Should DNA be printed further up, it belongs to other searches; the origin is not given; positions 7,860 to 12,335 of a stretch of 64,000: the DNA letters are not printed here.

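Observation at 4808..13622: Lower-GC ~8.7-kb insertion with a convergent methyltransferase / ATPase-NACHT-nuclease gene set: candidate uncharacterised defence system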

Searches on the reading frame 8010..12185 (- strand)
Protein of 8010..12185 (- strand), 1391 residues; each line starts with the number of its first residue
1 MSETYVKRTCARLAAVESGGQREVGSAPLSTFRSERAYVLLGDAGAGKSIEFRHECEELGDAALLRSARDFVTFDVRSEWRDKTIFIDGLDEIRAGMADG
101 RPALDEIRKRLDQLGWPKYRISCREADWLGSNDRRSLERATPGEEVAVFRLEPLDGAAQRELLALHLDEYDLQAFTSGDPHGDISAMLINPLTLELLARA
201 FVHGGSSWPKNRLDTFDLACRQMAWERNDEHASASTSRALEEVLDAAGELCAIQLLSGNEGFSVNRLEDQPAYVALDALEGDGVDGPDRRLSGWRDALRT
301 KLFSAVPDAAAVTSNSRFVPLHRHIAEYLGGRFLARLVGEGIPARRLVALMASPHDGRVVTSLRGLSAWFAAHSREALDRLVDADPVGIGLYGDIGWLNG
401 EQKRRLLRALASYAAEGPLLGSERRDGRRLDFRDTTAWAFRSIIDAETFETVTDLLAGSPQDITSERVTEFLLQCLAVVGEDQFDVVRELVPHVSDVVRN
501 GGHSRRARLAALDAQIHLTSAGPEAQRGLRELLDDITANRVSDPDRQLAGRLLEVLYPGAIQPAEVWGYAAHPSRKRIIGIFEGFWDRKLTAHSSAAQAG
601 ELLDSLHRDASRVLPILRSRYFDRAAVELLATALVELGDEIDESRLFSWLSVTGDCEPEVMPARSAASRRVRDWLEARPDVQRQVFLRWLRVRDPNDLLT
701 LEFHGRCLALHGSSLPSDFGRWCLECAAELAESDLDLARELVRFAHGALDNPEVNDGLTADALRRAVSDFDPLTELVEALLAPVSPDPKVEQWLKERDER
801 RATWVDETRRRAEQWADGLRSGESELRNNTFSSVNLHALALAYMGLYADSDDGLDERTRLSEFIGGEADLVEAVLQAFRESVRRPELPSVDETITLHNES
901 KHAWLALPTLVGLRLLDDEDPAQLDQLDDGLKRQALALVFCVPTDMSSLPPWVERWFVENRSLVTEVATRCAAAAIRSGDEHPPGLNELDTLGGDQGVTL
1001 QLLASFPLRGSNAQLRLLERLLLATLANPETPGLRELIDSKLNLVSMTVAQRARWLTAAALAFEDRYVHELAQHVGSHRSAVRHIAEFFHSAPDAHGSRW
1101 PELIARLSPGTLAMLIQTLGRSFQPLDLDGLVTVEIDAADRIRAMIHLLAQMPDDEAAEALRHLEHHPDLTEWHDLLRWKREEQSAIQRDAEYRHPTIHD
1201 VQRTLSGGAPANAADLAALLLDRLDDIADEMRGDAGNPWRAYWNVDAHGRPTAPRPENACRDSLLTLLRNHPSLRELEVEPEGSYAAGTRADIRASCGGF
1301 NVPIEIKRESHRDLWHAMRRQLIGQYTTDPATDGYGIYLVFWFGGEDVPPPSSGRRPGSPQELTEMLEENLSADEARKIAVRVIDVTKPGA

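Call 3: search_protein_families(library=pfam, proteins=[window:8010-12185:-], max_evalue=0.01)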
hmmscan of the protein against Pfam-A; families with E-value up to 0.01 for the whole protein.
window:8010-12185:- (1391 aa): 0 families

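Call 4: search_protein_families(library=padloc, proteins=[window:8010-12185:-], max_evalue=0.01)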
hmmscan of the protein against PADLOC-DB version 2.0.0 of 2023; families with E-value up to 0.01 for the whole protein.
window:8010-12185:- (1391 aa): 0 families

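Call 5: search_protein_families(library=ncbifam, proteins=[window:8010-12185:-], max_evalue=0.01)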
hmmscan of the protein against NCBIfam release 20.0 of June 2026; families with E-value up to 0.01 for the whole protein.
window:8010-12185:- (1391 aa): 2 families
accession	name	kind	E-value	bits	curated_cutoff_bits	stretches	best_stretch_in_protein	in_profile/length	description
NF058535.1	antiphage_EruA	equivalog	3.5e-240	800.7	1000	1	22-1387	11-1318/1318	NACHT domain-containing antiphage protein EruA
NF058534.1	antiphage_HyoA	equivalog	2.5e-37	128.1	1200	1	322-1388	361-1429/1430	NACHT domain-containing antiphage protein HyoA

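Call 16: find_related_loci(query=window:8010-12185:-, collection=genome_contigs, flank=10000)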
Query window:8010-12185:- (1391 aa) in genome_contigs; peptide patterns used: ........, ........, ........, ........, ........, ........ (x = any residue, [..] = any of these).
90 stretches matched a pattern, but none encodes a relative of the query by tblastn (E <= 1e-3).

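Call 17: find_homologous_proteins(query=window:8010-12185:-, max_evalue=1e-10)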
Query window:8010-12185:- (1391 aa): 1083 proteins with E <= 1e-10 among 8000 candidates; the best 120 are listed.
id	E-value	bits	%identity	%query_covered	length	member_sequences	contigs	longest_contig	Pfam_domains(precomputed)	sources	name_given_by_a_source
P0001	0.0e+0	3143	100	100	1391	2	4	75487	PF28130.1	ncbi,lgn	-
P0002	0.0e+0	1974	66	100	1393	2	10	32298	PF28130.1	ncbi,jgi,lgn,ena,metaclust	metaclust:\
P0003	0.0e+0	1929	64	100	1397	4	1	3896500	PF28130.1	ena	-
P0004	0.0e+0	1916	65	100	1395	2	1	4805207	PF28130.1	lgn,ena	-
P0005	0.0e+0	1902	66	97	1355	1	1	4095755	PF28130.1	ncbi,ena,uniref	ncbi:hypothetical protein [Candidatus Poriferisodalis sp.]|uniref:hypothetical protein n=1 Tax=Candi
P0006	0.0e+0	1854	63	100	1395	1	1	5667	PF28130.1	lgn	-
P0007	0.0e+0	1652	57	100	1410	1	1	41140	PF28130.1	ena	-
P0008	0.0e+0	1521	53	100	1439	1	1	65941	PF28130.1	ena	-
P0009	0.0e+0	1493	52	100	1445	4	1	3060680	PF28130.1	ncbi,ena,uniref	ncbi:hypothetical protein [Candidatus Poriferisodalis sp.]|uniref:hypothetical protein n=1 Tax=Candi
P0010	0.0e+0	1462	52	100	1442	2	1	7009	PF28130.1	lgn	-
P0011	0.0e+0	1448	52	100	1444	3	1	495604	PF28130.1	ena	-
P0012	0.0e+0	1419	51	100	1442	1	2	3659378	PF28130.1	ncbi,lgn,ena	-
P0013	0.0e+0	1396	51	100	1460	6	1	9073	-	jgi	-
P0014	0.0e+0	1395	50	100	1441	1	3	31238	PF28130.1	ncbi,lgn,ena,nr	ncbi:MAG: hypothetical protein F4091_09290 [Acidimicrobiales bacterium]|nr:hypothetical protein [Aci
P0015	0.0e+0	1389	51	100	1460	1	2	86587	PF28130.1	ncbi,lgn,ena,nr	ncbi:MAG: hypothetical protein OXF65_12550 [Acidimicrobiaceae bacterium]|nr:hypothetical protein [Ac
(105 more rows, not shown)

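Call 18: find_encoding_contigs(protein=P0001, flank=10000, max_places=4)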
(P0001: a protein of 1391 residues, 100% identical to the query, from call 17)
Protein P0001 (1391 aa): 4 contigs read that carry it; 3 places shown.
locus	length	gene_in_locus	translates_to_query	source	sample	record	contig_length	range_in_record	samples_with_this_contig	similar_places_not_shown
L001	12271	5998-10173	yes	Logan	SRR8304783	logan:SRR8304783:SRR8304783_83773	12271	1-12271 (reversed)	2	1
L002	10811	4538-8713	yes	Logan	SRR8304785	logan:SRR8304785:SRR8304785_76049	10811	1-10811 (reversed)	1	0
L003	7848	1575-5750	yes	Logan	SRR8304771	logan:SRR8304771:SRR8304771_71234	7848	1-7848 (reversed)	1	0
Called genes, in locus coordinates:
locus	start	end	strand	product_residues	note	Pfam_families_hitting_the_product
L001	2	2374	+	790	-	?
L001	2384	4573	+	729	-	PF04879:Molybdop_Fe4S4, PF00384:Molybdopterin, PF01568:Molydop_binding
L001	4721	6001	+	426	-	PF13191:AAA_16 (faint), PF13173:AAA_14, PF13635:DUF4143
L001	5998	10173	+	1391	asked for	PF28130:DUF8371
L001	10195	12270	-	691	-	?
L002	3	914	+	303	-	?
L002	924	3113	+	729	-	PF04879:Molybdop_Fe4S4, PF00384:Molybdopterin, PF01568:Molydop_binding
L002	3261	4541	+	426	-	PF13191:AAA_16 (faint), PF13173:AAA_14, PF13635:DUF4143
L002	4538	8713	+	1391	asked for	PF28130:DUF8371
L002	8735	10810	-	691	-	?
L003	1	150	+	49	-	?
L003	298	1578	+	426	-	PF13191:AAA_16 (faint), PF13173:AAA_14, PF13635:DUF4143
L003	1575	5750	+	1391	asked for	PF28130:DUF8371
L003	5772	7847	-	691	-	?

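Call 19: find_encoding_contigs(protein=P0002, flank=10000, max_places=5)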
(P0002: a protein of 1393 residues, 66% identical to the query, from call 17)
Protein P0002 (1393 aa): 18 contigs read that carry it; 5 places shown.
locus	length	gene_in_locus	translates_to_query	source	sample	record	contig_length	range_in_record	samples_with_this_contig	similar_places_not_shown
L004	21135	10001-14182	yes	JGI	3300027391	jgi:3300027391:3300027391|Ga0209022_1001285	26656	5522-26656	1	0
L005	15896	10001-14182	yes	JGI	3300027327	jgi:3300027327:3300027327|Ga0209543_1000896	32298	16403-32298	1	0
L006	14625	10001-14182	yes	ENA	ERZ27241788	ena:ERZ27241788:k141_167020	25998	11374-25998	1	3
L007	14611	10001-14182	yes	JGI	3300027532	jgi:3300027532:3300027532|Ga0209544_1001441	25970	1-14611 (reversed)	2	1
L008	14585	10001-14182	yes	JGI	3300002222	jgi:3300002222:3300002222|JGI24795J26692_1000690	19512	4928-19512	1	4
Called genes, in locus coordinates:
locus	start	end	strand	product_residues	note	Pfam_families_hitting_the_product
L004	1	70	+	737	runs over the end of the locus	PF09826:Beta_propel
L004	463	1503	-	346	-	PF00561:Abhydrolase_1, PF12146:Hydrolase_4, PF12697:Abhydrolase_6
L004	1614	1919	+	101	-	PF02604:PhdYeFM_antitox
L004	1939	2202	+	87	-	PF05016:ParE_toxin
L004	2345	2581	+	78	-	PF22513:FitA-like_RHH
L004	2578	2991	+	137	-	PF01850:PIN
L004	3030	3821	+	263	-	PF00378:ECH_1, PF16113:ECH_2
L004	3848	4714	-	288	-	PF02627:CMD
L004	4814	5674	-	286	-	PF07311:Dodecin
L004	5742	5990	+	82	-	PF07311:Dodecin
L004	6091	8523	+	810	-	PF02515:CoA_transf_3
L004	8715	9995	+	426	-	PF13173:AAA_14, PF13401:AAA_22 (weak), PF13635:DUF4143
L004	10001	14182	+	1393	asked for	PF28130:DUF8371 (weak)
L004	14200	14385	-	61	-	-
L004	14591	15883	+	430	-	PF14690:Zn_ribbon_ISL3, PF13542:HTH_Tnp_ISL3 (weak), PF01610:DDE_Tnp_ISL3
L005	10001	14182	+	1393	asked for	PF28130:DUF8371 (weak)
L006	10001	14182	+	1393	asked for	PF28130:DUF8371 (weak)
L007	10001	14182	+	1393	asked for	PF28130:DUF8371 (weak)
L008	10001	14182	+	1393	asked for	PF28130:DUF8371 (weak)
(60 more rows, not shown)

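Call 21: search_solved_structures(query=window:8010-12185:-, max_evalue=1)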
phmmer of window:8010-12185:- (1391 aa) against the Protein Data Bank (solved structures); distinct sequences matched with E-value up to 1: 0.

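Call 27: find_encoding_contigs(protein=P0003, flank=10000, max_places=2)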
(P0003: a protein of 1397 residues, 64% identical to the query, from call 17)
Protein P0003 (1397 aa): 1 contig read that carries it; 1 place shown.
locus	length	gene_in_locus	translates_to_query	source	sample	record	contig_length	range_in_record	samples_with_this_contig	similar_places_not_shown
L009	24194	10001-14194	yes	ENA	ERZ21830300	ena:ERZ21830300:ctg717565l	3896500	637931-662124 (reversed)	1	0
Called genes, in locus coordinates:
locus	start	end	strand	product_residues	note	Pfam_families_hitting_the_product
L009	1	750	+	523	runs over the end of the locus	PF00083:Sugar_tr (faint), PF07690:MFS_1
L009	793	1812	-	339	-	PF00561:Abhydrolase_1, PF12146:Hydrolase_4, PF12697:Abhydrolase_6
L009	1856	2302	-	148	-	PF22091:DUF6941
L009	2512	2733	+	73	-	-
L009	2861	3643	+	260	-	PF00378:ECH_1, PF16113:ECH_2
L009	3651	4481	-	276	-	PF02627:CMD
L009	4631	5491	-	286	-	PF07311:Dodecin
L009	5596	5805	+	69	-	PF07311:Dodecin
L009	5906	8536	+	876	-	PF02515:CoA_transf_3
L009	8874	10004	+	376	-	PF13173:AAA_14, PF13635:DUF4143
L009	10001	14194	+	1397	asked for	PF28130:DUF8371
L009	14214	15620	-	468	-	PF01637:ATPase_2 (weak), PF07693:KAP_NTPase, PF13401:AAA_22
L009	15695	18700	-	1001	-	-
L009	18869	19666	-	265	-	PF00903:Glyoxalase (weak), PF13669:Glyoxalase_4 (faint), PF18029:Glyoxalase_6 (weak), PF22677:Ble-like_N (faint), PF00903:Glyoxalase, PF18029:Glyoxalase_6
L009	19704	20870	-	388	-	PF00135:COesterase, PF20434:BD-FAE, PF07859:Abhydrolase_3, PF00326:Peptidase_S9 (faint)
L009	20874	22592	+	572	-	PF07969:Amidohydro_3, PF01979:Amidohydro_1 (weak)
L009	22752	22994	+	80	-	-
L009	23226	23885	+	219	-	PF00378:ECH_1, PF16113:ECH_2 (weak)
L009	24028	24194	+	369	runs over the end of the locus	PF02515:CoA_transf_3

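Call 28: find_encoding_contigs(protein=P0004, flank=10000, max_places=2)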
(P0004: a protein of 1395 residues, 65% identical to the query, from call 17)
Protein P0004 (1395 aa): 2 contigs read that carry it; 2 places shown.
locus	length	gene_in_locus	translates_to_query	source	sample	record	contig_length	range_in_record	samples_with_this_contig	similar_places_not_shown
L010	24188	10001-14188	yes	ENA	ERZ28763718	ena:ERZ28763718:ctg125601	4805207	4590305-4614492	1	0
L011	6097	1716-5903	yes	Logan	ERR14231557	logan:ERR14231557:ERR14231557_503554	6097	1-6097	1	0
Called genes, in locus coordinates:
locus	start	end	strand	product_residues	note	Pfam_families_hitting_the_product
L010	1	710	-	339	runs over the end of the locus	PF00561:Abhydrolase_1, PF12146:Hydrolase_4, PF12697:Abhydrolase_6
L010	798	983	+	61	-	PF00557:Peptidase_M24 (weak)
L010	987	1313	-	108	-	-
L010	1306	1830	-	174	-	PF06414:Zeta_toxin (faint), PF13671:AAA_33 (weak)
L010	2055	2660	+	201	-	-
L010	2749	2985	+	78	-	PF22513:FitA-like_RHH (weak)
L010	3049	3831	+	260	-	PF00378:ECH_1, PF16113:ECH_2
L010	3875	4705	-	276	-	PF02627:CMD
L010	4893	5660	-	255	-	PF07311:Dodecin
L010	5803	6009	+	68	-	PF07311:Dodecin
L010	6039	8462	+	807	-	PF02515:CoA_transf_3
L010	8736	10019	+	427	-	PF13173:AAA_14, PF13401:AAA_22 (weak), PF13635:DUF4143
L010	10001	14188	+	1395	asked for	PF28130:DUF8371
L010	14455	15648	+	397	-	PF14690:Zn_ribbon_ISL3, PF01610:DDE_Tnp_ISL3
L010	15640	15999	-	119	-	PF00903:Glyoxalase (weak)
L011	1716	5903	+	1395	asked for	PF28130:DUF8371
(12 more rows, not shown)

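Call 29: find_encoding_contigs(protein=P0009, flank=10000, max_places=2)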
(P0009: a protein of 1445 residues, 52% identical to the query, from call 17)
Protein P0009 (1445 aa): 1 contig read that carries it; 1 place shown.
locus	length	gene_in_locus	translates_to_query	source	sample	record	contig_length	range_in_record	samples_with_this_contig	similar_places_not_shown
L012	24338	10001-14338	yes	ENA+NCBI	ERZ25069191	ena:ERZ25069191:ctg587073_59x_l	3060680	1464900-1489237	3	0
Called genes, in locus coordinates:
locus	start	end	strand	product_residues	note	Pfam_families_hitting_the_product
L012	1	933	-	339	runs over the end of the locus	PF00561:Abhydrolase_1, PF12146:Hydrolase_4, PF12697:Abhydrolase_6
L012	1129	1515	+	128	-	-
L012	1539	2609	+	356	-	-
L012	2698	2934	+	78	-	PF22513:FitA-like_RHH (weak)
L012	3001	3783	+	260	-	PF00378:ECH_1, PF16113:ECH_2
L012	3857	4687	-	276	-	PF02627:CMD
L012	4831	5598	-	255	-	PF07311:Dodecin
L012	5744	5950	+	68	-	PF07311:Dodecin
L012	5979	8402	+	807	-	PF02515:CoA_transf_3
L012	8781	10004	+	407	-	PF13173:AAA_14, PF13635:DUF4143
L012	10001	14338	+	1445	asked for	PF28130:DUF8371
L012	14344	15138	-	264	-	PF00903:Glyoxalase, PF13669:Glyoxalase_4 (faint), PF18029:Glyoxalase_6, PF22677:Ble-like_N (faint), PF00903:Glyoxalase, PF18029:Glyoxalase_6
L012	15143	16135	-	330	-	PF00135:COesterase, PF20434:BD-FAE, PF07859:Abhydrolase_3, PF00326:Peptidase_S9 (faint)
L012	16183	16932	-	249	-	PF01738:DLH, PF00326:Peptidase_S9 (faint)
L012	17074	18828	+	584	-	PF00860:Xan_ur_permease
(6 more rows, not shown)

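Call 33: search_dna_similar(query=window:8010-12185:-, collection=plasmids, mode=protein, max_evalue=1e-10, max_rows=25)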
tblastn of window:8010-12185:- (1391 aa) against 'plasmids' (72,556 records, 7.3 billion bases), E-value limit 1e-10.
Records with a match: 25; places in all: 26; records where one place covers at least 80% of the query: 0.
Best place of each record, by identity: <60% 25.
By first word of the organism name: Rhizobium 5; Agrobacterium 5; Bradyrhizobium 2; Vibrio 2; Pantoea 2; Burkholderia 2; Ralstonia 1; Paracoccus 1; Sphingomonas 1; Phaeobacter 1; and 3 more.
By predicted mobility (MOB-suite, as given by PLSDB): conjugative 13; non-mobilizable 10; mobilizable 2.
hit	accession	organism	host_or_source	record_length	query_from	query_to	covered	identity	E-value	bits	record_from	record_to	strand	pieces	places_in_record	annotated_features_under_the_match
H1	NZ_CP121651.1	Bradyrhizobium sp. CB82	Stylosanthes guianensis,cell culture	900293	29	1387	66%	31.0%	5e-34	292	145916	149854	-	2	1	hypothetical protein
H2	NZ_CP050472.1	Vibrio campbellii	single cell,seawater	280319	29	1346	64%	28.1%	6e-40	301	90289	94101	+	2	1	hypothetical protein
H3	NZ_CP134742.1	Pantoea agglomerans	cell culture,Water from creek adjacent ...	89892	27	1387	48%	33.5%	6e-29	255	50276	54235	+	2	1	hypothetical protein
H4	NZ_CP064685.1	Bradyrhizobium sp. CW1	Acmispon strigosus,cell culture,bulk ...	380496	28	1387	45%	35.4%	1e-33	275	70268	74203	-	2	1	hypothetical protein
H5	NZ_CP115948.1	Ralstonia solanacearum MolK2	Musa sp.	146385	30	1391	44%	35.2%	8e-26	243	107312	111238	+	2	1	hypothetical protein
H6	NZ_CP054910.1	Pantoea ananatis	-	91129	7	1388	47%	32.8%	4e-27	248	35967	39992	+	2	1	hypothetical protein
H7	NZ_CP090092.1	Rhizobium leguminosarum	Galega,Cell culture,Plant nodule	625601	21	1390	48%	32.2%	1e-27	232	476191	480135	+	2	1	hypothetical protein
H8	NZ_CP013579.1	Rhizobium phaseoli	Phaseolus vulgaris,Whole ...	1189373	23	1389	45%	33.9%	8e-28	238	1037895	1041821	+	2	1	record has no annotation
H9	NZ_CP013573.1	Rhizobium phaseoli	Phaseolus vulgaris,Whole ...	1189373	23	1389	45%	33.9%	8e-28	238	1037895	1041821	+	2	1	record has no annotation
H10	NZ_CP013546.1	Rhizobium phaseoli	Phaseolus vulgaris,Whole ...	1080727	23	1389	45%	33.9%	8e-28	238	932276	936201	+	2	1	record has no annotation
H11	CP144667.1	Agrobacterium tumefaciens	Sedum,cell culture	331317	29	1389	44%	34.2%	3e-27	249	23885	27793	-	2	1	hypothetical protein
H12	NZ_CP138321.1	Agrobacterium fabrum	Blueberry,Crown gall tissues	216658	29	1391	44%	33.9%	3e-31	262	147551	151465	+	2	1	hypothetical protein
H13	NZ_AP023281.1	Agrobacterium vitis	Vitis vinifera,grapevine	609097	29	1391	45%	33.3%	1e-31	261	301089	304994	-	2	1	hypothetical protein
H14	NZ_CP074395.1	Agrobacterium salinitolerans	Cotton,tiaaue sample,root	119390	29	1391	45%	33.1%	1e-23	227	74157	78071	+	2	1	hypothetical protein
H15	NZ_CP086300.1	Burkholderia ambifaria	cell culture,agricultural soil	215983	39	1388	46%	31.6%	8e-17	185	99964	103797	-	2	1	hypothetical protein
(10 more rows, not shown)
